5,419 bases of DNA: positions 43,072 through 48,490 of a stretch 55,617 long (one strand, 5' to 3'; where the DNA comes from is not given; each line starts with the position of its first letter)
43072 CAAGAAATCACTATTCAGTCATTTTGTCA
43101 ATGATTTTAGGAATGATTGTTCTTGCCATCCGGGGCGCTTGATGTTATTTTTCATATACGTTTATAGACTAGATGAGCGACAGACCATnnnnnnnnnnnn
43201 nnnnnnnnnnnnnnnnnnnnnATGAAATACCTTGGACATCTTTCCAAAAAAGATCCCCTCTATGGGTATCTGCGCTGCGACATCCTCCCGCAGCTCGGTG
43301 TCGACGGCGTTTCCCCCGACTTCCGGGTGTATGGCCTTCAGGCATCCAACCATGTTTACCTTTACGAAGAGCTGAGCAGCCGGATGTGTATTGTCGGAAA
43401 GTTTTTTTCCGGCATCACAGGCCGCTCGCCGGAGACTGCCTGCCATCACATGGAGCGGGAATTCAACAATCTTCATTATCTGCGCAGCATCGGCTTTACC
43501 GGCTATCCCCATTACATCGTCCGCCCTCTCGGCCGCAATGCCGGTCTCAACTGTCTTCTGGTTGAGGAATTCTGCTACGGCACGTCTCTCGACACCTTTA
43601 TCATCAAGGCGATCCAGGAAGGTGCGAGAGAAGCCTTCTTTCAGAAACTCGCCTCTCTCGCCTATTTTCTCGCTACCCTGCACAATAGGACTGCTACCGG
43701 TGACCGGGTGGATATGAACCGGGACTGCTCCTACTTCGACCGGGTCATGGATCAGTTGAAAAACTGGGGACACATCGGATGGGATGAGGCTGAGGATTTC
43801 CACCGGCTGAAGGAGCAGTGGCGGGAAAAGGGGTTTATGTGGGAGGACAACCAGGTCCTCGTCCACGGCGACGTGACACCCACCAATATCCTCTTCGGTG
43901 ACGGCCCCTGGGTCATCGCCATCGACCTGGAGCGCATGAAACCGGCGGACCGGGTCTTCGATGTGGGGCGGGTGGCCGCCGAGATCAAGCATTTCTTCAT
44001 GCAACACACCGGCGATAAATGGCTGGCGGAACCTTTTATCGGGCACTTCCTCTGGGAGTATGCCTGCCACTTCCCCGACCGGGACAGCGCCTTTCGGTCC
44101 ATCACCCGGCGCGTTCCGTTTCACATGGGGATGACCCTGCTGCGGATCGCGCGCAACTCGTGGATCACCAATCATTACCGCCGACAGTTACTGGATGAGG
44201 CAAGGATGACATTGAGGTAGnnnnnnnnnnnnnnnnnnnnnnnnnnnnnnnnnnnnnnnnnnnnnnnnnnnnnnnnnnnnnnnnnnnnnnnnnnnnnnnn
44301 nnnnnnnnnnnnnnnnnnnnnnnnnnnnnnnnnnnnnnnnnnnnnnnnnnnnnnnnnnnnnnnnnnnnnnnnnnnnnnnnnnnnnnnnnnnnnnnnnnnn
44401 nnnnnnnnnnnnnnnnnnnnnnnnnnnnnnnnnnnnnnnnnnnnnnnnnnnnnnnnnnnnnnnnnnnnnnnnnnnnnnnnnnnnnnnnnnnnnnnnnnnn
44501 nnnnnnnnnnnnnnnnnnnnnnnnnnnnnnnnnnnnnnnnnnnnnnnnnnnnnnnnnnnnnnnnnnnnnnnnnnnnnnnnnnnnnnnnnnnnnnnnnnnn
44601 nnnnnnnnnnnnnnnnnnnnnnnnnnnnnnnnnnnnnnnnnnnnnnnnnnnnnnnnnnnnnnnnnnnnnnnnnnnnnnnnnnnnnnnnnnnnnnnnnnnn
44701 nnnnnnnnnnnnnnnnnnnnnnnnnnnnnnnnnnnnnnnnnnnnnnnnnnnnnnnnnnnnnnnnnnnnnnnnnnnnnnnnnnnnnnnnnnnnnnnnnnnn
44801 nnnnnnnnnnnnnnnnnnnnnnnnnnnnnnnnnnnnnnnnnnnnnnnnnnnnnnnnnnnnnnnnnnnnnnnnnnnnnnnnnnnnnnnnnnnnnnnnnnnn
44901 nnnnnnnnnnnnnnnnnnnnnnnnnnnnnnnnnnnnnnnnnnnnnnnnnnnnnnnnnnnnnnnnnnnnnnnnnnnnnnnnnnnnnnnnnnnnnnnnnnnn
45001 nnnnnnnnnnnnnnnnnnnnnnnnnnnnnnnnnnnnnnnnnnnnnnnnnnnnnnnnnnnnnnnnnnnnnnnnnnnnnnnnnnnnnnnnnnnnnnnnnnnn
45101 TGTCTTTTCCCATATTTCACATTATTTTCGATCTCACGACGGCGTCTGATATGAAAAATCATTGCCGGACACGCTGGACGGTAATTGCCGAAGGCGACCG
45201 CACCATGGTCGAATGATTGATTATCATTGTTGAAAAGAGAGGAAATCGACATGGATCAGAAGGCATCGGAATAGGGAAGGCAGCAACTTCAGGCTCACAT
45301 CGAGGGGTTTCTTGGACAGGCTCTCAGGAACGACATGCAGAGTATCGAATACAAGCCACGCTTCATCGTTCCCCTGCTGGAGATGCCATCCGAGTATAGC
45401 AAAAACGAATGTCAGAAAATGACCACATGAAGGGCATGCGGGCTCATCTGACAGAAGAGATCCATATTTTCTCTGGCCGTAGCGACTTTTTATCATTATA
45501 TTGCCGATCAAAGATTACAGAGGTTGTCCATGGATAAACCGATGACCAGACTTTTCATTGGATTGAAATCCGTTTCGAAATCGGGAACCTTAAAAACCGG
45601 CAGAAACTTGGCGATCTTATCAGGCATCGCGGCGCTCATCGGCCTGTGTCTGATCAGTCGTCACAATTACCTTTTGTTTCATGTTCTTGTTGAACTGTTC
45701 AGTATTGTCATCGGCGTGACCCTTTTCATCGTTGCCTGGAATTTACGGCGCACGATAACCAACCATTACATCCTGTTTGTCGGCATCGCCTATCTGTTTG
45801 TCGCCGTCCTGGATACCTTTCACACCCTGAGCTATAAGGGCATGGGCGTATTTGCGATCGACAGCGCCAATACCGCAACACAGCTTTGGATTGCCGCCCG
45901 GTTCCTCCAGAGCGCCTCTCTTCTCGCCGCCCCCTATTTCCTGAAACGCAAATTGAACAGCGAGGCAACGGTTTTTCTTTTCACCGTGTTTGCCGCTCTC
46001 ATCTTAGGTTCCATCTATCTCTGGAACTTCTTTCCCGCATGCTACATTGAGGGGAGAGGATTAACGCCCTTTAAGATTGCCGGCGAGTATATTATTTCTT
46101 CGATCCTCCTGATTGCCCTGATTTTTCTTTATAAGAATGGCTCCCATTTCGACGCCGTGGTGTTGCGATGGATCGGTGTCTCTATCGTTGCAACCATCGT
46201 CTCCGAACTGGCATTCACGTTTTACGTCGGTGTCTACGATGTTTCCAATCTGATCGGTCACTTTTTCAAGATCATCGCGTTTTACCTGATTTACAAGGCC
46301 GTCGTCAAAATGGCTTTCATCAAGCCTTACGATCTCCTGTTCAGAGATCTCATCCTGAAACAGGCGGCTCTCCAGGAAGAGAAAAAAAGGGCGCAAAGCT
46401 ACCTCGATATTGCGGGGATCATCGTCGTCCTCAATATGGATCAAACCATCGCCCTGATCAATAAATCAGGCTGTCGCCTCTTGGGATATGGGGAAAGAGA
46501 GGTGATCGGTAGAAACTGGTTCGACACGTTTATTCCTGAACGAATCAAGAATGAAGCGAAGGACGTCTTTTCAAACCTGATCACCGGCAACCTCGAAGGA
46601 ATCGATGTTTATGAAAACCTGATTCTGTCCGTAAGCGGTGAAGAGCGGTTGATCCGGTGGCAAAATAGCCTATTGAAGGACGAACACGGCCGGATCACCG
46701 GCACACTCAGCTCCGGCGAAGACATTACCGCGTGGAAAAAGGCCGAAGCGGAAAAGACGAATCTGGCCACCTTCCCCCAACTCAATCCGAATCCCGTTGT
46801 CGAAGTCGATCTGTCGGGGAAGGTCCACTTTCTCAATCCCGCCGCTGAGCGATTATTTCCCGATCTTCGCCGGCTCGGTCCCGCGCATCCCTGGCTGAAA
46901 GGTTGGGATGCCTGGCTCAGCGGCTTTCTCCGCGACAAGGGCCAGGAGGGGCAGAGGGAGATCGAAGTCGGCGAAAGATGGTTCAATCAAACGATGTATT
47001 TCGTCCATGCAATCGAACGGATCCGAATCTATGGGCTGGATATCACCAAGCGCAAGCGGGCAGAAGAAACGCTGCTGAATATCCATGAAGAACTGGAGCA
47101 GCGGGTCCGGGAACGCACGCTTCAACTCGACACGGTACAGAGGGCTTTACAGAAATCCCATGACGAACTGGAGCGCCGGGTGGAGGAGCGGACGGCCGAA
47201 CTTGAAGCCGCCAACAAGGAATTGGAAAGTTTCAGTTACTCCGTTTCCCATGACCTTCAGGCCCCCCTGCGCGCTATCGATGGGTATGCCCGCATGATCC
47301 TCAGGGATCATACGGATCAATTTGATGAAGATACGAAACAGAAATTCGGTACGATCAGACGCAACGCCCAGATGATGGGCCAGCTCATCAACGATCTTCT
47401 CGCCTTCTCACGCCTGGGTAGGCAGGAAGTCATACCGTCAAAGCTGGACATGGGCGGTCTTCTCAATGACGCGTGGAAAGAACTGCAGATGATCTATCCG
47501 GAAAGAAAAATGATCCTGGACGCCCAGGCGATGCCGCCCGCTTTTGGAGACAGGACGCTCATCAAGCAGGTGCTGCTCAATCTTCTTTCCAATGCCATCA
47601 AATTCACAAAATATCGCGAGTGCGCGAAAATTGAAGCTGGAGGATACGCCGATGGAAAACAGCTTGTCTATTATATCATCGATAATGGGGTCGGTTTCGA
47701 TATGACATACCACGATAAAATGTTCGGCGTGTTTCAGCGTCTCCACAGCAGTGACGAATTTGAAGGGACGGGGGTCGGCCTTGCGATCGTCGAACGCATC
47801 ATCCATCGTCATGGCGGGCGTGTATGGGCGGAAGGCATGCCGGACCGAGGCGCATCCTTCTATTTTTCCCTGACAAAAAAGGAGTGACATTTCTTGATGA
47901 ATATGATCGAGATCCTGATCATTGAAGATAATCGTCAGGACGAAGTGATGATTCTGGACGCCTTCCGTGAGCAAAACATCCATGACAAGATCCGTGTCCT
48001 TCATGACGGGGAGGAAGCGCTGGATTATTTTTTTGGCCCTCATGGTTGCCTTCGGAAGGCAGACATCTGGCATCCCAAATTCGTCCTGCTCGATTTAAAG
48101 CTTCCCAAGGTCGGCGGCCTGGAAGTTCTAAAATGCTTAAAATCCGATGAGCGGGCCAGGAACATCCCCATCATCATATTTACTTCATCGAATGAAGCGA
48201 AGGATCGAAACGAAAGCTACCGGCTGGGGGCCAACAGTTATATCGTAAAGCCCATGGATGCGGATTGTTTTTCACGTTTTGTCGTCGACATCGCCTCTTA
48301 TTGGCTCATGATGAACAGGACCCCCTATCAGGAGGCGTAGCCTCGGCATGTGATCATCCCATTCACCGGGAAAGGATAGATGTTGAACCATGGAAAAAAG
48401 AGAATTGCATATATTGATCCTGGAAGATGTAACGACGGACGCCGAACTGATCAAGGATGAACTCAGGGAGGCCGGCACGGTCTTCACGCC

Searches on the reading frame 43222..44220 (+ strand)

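Call 59: search_protein_families(library=pfam, proteins=[window:43222-44220:+], max_evalue=0.00001)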
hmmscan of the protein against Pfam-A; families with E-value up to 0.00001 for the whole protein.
window:43222-44220:+ (332 aa): 1 family
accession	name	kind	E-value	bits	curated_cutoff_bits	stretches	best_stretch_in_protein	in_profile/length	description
PF01636.29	APH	-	1.3e-12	48.5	23.2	1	76-270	36-224/239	Phosphotransferase enzyme family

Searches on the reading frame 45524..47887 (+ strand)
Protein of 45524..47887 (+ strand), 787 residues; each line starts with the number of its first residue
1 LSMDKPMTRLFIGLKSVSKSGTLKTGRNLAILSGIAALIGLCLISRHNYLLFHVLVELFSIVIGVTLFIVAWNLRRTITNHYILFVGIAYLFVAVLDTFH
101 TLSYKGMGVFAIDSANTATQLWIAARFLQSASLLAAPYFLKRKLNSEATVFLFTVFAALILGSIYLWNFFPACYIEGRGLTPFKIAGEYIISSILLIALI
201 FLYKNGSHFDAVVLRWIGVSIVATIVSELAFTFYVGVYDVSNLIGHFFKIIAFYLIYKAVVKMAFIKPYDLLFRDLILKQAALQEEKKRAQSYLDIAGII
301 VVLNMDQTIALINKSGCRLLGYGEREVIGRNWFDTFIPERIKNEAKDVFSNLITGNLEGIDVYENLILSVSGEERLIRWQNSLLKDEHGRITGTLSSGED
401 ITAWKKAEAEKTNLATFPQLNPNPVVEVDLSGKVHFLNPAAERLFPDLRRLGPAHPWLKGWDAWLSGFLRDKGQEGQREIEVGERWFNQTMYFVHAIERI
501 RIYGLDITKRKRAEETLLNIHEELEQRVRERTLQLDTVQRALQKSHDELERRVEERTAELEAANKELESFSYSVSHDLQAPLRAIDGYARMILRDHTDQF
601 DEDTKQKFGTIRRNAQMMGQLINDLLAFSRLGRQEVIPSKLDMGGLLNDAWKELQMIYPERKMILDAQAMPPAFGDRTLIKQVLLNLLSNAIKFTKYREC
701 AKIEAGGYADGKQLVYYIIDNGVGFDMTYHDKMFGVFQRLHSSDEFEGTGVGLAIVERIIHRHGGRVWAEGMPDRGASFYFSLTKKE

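Call 59: search_protein_families(library=pfam, proteins=[window:45524-47887:+], max_evalue=0.00001)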
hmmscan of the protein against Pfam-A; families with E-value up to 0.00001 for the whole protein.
window:45524-47887:+ (787 aa): 7 families
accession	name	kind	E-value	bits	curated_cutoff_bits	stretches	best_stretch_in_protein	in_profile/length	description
PF17159.10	MASE3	-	2.4e-85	286.2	31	1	44-268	1-226/226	Membrane-associated sensor domain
PF02518.31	HATPase_c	-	1.3e-22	80.8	26.4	1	675-785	1-109/111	Histidine kinase-, DNA gyrase B-, and HSP90-like ATPase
PF00512.31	HisKA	-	2.1e-13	50.5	26.9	1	568-632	3-64/66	His Kinase A (phospho-acceptor) domain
PF00989.32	PAS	-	4.2e-12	46.5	22.6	1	296-401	10-113/113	PAS fold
PF08448.16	PAS_4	-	6e-10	39.8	23.1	1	299-403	7-107/110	PAS fold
PF13426.13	PAS_9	-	1.1e-09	38.9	27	1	299-403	4-103/103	PAS domain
PF13188.13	PAS_8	-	5.4e-06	26.6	21.8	0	298-341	13-55/65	PAS domain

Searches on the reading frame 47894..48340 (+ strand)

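Call 60: search_protein_families(library=pfam, proteins=[window:47894-48340:+], max_evalue=0.00001)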
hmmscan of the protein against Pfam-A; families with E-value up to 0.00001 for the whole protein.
window:47894-48340:+ (148 aa): 1 family
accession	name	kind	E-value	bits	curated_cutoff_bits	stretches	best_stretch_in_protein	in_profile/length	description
PF00072.30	Response_reg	-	6e-16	59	30.2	1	7-124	1-104/111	Response regulator receiver domain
